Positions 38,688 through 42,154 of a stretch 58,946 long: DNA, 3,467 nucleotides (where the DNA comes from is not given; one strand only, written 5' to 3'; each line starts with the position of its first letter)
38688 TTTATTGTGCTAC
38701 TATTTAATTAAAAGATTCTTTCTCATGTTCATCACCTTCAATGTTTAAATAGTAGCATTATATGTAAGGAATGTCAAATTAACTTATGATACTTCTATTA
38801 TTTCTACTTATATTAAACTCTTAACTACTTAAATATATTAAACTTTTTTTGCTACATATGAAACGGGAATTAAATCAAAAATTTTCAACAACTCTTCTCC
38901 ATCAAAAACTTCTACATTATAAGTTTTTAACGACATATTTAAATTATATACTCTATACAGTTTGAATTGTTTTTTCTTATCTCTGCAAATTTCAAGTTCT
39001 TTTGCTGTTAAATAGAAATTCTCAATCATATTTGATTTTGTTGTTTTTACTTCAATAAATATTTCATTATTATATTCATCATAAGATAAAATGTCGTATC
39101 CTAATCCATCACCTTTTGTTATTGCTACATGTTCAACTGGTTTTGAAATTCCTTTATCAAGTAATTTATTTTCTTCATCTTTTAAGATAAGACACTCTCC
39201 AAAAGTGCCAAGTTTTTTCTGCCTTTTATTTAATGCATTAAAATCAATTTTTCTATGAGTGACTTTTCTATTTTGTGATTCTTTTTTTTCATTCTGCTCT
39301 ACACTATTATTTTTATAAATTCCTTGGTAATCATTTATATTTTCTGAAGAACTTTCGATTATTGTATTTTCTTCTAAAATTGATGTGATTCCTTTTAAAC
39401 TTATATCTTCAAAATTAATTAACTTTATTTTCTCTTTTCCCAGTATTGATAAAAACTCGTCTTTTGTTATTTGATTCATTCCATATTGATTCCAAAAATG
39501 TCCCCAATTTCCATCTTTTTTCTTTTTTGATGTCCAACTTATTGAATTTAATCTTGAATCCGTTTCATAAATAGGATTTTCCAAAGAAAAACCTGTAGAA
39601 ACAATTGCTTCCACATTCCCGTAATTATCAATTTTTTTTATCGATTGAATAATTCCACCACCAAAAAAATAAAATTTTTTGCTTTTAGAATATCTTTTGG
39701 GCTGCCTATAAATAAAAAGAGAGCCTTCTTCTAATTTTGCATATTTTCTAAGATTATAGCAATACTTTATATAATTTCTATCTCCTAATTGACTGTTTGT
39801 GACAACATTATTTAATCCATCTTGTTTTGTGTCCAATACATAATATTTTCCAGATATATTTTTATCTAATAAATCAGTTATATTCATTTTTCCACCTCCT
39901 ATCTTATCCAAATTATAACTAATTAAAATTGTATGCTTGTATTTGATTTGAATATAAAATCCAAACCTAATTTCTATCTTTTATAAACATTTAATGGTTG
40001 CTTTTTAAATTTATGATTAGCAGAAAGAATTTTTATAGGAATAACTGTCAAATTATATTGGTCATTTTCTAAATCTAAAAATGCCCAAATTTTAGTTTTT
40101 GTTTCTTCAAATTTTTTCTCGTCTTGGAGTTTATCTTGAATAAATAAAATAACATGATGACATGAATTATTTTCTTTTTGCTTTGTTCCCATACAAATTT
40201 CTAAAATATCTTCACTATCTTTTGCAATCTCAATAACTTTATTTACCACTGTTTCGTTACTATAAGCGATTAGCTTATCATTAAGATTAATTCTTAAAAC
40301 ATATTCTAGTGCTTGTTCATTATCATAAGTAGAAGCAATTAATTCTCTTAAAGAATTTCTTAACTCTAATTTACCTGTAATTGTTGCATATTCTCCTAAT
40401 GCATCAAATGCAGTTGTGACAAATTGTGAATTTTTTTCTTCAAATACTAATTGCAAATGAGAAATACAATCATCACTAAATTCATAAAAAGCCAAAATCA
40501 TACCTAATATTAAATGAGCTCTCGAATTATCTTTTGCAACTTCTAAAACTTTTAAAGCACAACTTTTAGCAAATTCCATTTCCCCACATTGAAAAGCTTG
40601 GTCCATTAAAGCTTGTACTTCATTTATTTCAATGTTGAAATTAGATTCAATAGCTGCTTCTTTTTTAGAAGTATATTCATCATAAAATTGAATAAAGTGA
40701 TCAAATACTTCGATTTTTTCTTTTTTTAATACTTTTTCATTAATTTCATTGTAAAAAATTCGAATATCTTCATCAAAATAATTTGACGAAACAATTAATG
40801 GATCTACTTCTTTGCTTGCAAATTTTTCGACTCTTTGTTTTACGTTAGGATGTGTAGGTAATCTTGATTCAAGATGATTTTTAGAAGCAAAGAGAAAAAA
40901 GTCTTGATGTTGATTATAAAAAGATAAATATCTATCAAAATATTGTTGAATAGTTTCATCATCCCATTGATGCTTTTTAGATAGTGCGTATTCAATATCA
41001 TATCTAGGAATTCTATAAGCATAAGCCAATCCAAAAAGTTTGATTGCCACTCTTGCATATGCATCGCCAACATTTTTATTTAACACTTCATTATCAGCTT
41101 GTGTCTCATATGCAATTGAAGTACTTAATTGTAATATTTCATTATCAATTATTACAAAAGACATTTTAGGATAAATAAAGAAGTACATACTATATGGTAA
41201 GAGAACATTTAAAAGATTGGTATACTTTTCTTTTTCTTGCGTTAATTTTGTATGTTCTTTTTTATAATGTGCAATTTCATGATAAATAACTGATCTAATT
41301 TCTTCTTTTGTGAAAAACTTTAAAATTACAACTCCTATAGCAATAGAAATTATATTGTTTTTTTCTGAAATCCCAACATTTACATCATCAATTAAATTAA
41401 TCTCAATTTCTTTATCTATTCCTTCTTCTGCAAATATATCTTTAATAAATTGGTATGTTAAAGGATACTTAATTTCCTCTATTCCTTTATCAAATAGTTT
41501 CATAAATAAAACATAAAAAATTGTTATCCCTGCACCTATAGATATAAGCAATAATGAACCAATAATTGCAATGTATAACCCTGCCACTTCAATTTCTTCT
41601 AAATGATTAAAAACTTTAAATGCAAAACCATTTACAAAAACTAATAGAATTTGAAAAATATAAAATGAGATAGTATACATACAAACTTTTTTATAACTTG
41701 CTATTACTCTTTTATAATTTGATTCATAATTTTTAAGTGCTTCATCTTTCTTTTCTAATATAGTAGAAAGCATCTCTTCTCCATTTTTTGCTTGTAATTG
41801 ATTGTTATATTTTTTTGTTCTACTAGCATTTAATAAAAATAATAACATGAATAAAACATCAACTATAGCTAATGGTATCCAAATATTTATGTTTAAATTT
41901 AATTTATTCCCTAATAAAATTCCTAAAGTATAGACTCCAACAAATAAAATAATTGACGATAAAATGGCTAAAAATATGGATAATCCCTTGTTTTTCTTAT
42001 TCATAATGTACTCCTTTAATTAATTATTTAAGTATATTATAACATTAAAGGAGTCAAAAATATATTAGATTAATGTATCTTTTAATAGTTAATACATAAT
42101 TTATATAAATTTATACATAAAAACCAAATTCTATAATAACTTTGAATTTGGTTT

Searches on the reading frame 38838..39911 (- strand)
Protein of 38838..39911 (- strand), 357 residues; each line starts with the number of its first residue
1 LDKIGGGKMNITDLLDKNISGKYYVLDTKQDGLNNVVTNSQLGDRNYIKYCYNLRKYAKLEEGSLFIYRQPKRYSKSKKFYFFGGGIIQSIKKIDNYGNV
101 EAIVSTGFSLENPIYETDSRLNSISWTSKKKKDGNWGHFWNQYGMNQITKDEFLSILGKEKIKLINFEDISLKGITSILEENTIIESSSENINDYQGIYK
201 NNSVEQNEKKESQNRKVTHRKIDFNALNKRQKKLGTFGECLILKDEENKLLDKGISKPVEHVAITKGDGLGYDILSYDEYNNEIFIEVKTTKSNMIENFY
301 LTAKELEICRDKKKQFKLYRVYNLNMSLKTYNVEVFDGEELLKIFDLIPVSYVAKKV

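Call 99: search_protein_families(library=padloc, proteins=[window:38838-39911:-], max_evalue=0.001)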
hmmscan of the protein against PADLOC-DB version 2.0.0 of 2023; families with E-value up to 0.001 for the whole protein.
window:38838-39911:- (357 aa): 6 families
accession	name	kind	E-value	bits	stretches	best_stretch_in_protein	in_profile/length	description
PDLC05008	PDC-S36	-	1.4e-33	114.8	1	190-355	112-278/280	-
PDLC04021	PD-T4-1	-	7.8e-20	69.1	1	195-354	211-375/383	-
PDLC03964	TmtA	-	3.7e-14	49.8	1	180-332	1342-1512/1538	-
PDLC04022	PD-T4-1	-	1.1e-11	42.5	1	214-354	63-208/216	-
PDLC03972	TmtA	-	1.7e-08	31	1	186-327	1149-1274/1302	-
PDLC03965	TmtA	-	5.2e-07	26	1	207-324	1231-1323/1370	-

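Call 100: search_protein_families(library=pfam, proteins=[window:38838-39911:-], max_evalue=0.001)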
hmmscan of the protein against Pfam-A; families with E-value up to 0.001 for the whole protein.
window:38838-39911:- (357 aa): 1 family
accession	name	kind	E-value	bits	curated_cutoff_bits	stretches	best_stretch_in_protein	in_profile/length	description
PF13020.12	NOV_C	-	6.2e-18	65.1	22.1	1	247-327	10-85/91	Protein NO VEIN, C-terminal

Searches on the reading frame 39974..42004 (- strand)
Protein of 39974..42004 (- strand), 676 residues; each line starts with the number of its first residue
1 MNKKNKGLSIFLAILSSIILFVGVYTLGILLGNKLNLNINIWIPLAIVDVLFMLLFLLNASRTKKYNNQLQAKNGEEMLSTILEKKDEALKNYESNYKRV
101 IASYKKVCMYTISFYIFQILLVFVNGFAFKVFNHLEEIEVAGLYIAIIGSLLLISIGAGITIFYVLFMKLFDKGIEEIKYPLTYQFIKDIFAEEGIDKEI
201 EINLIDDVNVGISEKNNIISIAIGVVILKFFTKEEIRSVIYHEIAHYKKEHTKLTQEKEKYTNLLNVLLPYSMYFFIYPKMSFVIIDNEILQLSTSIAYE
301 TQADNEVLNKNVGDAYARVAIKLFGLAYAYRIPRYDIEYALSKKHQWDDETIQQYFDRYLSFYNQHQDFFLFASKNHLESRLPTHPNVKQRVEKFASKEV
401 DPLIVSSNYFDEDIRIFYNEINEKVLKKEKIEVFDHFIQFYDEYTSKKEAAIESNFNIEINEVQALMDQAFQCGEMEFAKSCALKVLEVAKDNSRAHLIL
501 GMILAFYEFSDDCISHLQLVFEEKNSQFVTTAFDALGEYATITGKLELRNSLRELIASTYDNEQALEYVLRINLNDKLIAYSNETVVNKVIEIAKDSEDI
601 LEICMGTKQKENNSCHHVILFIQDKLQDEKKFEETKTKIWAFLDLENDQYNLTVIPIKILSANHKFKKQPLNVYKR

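Call 99: search_protein_families(library=padloc, proteins=[window:39974-42004:-], max_evalue=0.001)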
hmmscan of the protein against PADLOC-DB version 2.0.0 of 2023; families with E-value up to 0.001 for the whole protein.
window:39974-42004:- (676 aa): 0 families

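Call 100: search_protein_families(library=pfam, proteins=[window:39974-42004:-], max_evalue=0.001)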
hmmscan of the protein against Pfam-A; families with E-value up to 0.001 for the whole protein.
window:39974-42004:- (676 aa): 1 family
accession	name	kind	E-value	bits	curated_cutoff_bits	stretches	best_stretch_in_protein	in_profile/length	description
PF01435.24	Peptidase_M48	-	3e-07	30.9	20.3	1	220-395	48-182/186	Peptidase family M48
